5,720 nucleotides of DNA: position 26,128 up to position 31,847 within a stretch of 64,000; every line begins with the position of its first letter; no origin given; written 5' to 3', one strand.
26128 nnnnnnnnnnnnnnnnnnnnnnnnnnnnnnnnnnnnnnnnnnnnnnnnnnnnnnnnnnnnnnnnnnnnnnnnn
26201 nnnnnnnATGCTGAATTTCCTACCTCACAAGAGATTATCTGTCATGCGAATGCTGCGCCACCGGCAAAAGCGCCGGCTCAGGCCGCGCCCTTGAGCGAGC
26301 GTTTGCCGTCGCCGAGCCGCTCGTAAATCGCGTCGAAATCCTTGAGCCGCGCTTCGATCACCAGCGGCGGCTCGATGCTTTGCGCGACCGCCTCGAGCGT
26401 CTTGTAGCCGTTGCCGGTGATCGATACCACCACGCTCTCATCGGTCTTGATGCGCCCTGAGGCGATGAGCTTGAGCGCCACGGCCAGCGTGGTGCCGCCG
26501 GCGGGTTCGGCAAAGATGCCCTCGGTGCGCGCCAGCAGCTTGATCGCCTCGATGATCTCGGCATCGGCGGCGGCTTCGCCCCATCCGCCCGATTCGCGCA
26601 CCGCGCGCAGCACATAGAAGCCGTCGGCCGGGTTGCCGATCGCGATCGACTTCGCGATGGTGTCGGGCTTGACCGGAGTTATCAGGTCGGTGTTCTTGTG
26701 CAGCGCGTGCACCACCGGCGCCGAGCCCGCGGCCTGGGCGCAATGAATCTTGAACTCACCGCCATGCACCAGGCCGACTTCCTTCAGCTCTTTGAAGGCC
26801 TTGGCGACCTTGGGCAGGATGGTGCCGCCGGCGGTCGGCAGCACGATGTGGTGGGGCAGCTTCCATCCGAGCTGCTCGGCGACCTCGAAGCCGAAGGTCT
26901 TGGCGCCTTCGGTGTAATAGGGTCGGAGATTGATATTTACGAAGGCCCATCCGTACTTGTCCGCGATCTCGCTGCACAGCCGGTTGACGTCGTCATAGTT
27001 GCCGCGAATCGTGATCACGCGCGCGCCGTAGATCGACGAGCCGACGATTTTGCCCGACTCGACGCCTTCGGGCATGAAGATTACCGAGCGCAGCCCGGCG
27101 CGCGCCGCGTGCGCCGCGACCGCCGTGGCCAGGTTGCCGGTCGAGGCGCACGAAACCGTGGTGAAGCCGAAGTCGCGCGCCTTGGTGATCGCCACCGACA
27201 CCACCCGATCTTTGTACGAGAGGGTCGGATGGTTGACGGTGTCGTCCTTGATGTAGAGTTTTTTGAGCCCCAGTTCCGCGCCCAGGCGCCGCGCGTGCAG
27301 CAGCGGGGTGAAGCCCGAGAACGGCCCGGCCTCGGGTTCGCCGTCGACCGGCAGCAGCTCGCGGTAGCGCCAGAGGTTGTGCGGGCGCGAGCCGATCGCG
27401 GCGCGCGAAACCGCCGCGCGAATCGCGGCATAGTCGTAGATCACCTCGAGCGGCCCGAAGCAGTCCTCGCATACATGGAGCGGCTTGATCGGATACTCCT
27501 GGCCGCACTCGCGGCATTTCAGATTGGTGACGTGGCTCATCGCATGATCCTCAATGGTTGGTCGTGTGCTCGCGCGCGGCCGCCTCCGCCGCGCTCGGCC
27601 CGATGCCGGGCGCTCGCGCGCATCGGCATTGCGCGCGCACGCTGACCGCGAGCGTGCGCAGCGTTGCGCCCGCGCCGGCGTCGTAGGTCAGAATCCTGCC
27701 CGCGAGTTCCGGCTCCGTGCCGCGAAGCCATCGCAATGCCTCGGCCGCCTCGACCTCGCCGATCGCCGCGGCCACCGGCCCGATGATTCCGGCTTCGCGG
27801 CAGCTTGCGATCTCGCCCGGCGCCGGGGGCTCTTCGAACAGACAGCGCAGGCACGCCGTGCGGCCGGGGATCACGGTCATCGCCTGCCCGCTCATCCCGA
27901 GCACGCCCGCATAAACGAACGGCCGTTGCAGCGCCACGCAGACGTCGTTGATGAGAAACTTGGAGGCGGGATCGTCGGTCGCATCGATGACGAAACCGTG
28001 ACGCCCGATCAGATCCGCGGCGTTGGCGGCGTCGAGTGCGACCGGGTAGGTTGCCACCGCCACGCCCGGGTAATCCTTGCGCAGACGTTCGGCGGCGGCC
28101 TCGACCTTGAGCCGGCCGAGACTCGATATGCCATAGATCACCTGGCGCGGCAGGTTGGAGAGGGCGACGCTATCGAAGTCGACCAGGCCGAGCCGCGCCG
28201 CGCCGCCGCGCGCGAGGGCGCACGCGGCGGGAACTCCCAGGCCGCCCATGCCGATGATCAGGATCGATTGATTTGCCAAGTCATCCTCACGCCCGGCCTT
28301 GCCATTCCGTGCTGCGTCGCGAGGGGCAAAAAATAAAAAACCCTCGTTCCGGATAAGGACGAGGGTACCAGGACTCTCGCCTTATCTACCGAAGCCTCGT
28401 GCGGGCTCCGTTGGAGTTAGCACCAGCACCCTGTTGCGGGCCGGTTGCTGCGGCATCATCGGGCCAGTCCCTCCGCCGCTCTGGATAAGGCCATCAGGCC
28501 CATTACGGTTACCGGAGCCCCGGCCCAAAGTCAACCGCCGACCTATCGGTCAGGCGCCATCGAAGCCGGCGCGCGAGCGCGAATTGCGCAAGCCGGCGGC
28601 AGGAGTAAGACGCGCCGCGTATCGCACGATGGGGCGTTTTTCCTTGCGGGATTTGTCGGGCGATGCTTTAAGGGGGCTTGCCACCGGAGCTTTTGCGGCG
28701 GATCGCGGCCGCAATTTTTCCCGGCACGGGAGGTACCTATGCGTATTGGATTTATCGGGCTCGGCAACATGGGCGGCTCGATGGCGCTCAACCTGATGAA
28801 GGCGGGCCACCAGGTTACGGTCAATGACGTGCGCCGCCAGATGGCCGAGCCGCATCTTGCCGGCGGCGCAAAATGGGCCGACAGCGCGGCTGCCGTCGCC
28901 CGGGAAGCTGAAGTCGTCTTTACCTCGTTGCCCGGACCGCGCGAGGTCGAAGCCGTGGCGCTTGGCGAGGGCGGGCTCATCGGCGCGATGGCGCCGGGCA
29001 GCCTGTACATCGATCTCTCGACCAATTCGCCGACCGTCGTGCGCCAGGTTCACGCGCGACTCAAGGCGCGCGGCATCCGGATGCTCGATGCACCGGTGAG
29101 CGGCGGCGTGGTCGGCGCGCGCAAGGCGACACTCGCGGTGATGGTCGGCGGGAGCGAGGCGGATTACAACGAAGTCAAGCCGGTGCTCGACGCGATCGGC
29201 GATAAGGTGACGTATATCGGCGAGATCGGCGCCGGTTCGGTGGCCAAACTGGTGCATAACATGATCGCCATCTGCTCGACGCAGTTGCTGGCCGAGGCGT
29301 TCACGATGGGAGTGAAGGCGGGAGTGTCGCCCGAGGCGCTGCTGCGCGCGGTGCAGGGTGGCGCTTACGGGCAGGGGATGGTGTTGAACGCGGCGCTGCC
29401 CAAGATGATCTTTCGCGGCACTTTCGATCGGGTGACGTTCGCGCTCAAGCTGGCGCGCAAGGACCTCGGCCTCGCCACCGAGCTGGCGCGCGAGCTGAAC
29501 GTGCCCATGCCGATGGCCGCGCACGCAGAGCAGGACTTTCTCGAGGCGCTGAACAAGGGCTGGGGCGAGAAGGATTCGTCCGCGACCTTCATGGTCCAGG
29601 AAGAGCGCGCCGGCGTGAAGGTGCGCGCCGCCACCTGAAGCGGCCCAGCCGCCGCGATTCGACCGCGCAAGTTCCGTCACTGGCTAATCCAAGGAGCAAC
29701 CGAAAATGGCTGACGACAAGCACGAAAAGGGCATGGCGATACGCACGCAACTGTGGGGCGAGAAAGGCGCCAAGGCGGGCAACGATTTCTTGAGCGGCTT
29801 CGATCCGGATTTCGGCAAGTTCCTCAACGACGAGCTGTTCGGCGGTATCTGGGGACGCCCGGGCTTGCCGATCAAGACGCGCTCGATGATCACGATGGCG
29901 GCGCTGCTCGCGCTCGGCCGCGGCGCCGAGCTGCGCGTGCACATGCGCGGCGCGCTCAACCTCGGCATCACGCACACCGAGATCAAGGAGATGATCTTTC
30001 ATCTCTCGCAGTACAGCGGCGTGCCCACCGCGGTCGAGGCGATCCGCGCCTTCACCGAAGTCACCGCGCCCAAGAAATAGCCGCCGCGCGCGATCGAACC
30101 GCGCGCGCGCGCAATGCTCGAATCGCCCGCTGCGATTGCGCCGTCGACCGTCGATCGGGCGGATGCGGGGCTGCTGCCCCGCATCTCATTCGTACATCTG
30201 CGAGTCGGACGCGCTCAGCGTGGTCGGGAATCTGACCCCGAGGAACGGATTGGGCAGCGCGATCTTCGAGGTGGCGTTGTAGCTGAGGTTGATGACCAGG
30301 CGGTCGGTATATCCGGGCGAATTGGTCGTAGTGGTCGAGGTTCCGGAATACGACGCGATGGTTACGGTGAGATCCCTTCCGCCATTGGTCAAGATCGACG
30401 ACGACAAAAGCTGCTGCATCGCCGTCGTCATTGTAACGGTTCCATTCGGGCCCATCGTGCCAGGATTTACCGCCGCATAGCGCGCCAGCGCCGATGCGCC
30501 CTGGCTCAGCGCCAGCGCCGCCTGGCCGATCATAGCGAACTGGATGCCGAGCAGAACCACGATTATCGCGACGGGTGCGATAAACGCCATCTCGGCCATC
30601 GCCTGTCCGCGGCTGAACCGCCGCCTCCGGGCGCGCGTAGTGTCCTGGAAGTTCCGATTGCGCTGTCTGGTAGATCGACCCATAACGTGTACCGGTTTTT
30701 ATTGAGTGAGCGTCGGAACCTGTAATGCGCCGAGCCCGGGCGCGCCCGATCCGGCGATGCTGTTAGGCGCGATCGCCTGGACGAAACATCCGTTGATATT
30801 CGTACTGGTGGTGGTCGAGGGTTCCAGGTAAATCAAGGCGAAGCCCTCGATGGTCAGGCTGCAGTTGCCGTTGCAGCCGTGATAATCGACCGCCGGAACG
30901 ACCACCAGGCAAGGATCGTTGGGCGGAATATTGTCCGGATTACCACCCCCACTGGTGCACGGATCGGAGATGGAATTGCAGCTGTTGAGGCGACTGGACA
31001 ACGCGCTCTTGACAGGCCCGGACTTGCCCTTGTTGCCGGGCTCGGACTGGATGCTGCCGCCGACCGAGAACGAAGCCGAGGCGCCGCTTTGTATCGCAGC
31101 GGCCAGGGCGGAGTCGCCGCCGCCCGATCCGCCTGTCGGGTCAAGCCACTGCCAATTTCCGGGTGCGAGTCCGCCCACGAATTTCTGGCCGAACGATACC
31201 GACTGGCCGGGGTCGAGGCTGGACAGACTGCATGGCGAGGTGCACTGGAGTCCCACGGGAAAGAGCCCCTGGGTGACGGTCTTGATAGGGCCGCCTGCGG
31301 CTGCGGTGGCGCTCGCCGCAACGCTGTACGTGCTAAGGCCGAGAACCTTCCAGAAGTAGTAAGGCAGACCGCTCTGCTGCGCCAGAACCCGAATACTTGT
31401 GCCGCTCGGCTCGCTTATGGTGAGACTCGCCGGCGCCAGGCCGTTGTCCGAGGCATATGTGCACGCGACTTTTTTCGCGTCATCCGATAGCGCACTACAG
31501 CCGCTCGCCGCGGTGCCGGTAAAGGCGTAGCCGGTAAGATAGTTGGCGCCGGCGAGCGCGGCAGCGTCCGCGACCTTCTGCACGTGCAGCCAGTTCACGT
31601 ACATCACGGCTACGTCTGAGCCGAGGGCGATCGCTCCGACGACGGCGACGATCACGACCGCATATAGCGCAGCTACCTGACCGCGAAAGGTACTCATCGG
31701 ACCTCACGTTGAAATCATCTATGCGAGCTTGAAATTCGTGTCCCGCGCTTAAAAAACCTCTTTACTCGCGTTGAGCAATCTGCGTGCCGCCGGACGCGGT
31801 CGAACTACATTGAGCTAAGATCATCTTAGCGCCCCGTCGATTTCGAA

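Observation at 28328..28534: SAM-I riboswitch with terminator on the minus strand, upstream of a moeB-thrC-like-moaD-cysM gene string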

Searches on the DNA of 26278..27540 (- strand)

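Call 20: search_rna_families(sources=[L001, L003, L014, L015, L018, L024, L027, L028], threshold=gathering)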
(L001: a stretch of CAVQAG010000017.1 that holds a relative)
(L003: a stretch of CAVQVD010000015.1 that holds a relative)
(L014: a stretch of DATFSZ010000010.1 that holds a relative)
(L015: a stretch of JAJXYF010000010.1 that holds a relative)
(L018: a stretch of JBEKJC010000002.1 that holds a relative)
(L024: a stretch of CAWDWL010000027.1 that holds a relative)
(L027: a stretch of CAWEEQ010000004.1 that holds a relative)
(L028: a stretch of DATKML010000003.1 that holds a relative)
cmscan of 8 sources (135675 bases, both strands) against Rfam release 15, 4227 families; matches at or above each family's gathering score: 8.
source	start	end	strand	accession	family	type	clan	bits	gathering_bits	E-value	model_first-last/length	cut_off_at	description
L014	7029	7147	+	RF00162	SAM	Cis-reg; riboswitch;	CL00012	90.3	44.4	6.8e-20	1-108/108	no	SAM riboswitch aptamer (S box leader)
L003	7039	7151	+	RF00162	SAM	Cis-reg; riboswitch;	CL00012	89.9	44.4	8.8e-20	1-108/108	no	SAM riboswitch aptamer (S box leader)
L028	7057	7170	+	RF00162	SAM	Cis-reg; riboswitch;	CL00012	89.2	44.4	1.5e-19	1-108/108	no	SAM riboswitch aptamer (S box leader)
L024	7035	7153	+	RF00162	SAM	Cis-reg; riboswitch;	CL00012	89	44.4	1.7e-19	1-108/108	no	SAM riboswitch aptamer (S box leader)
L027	7021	7142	+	RF00162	SAM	Cis-reg; riboswitch;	CL00012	89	44.4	1.7e-19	1-108/108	no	SAM riboswitch aptamer (S box leader)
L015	7056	7175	+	RF00162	SAM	Cis-reg; riboswitch;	CL00012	86.9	44.4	6.6e-19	1-108/108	no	SAM riboswitch aptamer (S box leader)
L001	7004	7119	+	RF00162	SAM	Cis-reg; riboswitch;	CL00012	86.7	44.4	7.8e-19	1-108/108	no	SAM riboswitch aptamer (S box leader)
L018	7057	7177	+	RF00162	SAM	Cis-reg; riboswitch;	CL00012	83.1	44.4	8.5e-18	1-108/108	no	SAM riboswitch aptamer (S box leader)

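Call 59: search_rna_families(sources=[L042, L047, L014, L017, L022, L031, L066], threshold=gathering)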
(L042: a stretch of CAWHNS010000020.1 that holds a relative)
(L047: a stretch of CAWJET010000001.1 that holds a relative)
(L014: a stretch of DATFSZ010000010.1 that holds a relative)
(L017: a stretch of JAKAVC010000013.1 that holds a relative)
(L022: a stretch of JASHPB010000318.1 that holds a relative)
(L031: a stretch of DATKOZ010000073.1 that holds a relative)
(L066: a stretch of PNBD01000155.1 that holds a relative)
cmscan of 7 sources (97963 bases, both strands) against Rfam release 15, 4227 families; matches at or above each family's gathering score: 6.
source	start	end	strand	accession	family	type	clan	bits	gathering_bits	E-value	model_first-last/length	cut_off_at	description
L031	7062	7179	+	RF00162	SAM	Cis-reg; riboswitch;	CL00012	91.4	44.4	2.4e-20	1-108/108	no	SAM riboswitch aptamer (S box leader)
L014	7029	7147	+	RF00162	SAM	Cis-reg; riboswitch;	CL00012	90.3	44.4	4.9e-20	1-108/108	no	SAM riboswitch aptamer (S box leader)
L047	7051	7169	+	RF00162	SAM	Cis-reg; riboswitch;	CL00012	89.8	44.4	7.1e-20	1-108/108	no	SAM riboswitch aptamer (S box leader)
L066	7041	7159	+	RF00162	SAM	Cis-reg; riboswitch;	CL00012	89.4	44.4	9.3e-20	1-108/108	no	SAM riboswitch aptamer (S box leader)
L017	7051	7162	+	RF00162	SAM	Cis-reg; riboswitch;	CL00012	88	44.4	2.3e-19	1-108/108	no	SAM riboswitch aptamer (S box leader)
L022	73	191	+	RF00162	SAM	Cis-reg; riboswitch;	CL00012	84.2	44.4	3e-18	1-108/108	no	SAM riboswitch aptamer (S box leader)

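Call 65: search_rna_families(source=L081, threshold=gathering, show_alignments=1)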
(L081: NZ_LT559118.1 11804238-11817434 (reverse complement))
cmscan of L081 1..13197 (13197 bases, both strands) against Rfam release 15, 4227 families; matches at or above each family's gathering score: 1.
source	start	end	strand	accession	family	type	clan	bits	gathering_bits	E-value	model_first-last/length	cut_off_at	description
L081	5816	5957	+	RF00162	SAM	Cis-reg; riboswitch;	CL00012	68.7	44.4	1.3e-14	1-108/108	no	SAM riboswitch aptamer (S box leader)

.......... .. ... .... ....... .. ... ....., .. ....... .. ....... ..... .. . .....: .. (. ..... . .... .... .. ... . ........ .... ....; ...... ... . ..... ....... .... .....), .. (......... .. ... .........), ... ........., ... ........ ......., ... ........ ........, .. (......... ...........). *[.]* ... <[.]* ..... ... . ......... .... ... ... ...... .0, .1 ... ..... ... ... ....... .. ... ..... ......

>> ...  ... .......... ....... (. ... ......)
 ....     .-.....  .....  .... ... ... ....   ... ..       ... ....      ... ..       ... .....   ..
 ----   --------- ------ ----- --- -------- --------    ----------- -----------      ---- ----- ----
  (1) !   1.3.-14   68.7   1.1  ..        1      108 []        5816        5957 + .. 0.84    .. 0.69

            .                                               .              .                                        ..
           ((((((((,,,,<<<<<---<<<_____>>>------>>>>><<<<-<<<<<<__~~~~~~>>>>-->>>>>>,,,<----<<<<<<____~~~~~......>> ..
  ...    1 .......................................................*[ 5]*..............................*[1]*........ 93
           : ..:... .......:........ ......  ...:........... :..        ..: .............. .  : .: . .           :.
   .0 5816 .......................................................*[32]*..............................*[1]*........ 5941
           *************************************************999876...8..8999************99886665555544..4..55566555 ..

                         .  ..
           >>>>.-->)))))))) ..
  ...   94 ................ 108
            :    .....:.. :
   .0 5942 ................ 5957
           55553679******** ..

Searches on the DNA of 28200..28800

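Call 90: search_rna_families(source=window, start=28200, end=28800, threshold=evalue, max_evalue=1)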
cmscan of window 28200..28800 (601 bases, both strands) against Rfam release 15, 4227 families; matches with E-value up to 1: 1.
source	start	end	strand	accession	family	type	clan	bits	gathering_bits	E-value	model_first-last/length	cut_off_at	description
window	28379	28491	-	RF00162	SAM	Cis-reg; riboswitch;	CL00012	88.6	44.4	9.6e-22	1-108/108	no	SAM riboswitch aptamer (S box leader)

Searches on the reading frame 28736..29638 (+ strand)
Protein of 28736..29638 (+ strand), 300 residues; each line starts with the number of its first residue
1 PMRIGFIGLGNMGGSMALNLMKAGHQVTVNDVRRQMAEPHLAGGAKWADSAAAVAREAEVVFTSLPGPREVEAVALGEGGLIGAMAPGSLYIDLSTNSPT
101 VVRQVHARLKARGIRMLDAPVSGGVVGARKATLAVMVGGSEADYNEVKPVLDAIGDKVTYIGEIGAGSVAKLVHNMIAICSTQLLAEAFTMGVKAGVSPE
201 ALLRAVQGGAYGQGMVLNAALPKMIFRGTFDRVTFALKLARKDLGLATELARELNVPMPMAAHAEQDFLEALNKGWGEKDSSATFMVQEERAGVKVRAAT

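Call 50: search_protein_families(library=pfam, proteins=[window:28736-29638:+], max_evalue=0.001)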
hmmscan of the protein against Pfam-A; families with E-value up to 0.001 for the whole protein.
window:28736-29638:+ (300 aa): 5 families
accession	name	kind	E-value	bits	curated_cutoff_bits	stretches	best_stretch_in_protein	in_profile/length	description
PF03446.21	NAD_binding_2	-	7e-52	176.1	21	1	3-162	1-161/161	NAD binding domain of 6-phosphogluconate dehydrogenase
PF14833.11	NAD_binding_11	-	3.8e-26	92.2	30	1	165-284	1-118/122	NAD-binding of NADP-dependent 3-hydroxyisobutyrate dehydrogenase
PF03807.23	F420_oxidored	-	2.3e-09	38.2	21.6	1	3-67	1-69/94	NADP oxidoreductase coenzyme F420-dependent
PF02826.25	2-Hacid_dh_C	-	0.00047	20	25.1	1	3-73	38-107/178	D-isomer specific 2-hydroxyacid dehydrogenase, NAD binding domain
PF02737.24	3HCDH_N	-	0.00078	19.8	22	0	4-42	2-40/180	3-hydroxyacyl-CoA dehydrogenase, NAD binding domain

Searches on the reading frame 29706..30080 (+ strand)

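Call 50: search_protein_families(library=pfam, proteins=[window:29706-30080:+], max_evalue=0.001)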
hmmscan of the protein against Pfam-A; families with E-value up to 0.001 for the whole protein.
window:29706-30080:+ (124 aa): 1 family
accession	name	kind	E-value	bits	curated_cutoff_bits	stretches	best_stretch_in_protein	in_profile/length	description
PF02627.25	CMD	-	1.9e-19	69.9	23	1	34-118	1-84/84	Carboxymuconolactone decarboxylase family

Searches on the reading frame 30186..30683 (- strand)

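Call 50: search_protein_families(library=pfam, proteins=[window:30186-30683:-], max_evalue=0.001)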
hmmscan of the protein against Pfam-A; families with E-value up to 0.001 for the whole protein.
window:30186-30683:- (165 aa): 1 family
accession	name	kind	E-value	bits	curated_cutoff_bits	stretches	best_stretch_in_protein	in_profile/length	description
PF07811.17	TadE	-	0.00018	22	22.9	1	26-68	1-43/43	TadE-like protein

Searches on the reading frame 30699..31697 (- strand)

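Call 50: search_protein_families(library=pfam, proteins=[window:30699-31697:-], max_evalue=0.001)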
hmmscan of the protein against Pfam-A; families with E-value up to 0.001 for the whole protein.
window:30699-31697:- (332 aa): 1 family
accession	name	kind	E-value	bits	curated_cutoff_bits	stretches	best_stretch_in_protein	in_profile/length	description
PF13400.11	Tad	-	0.00056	20.6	22.3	1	6-51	1-45/47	Putative Flp pilus-assembly TadE/G-like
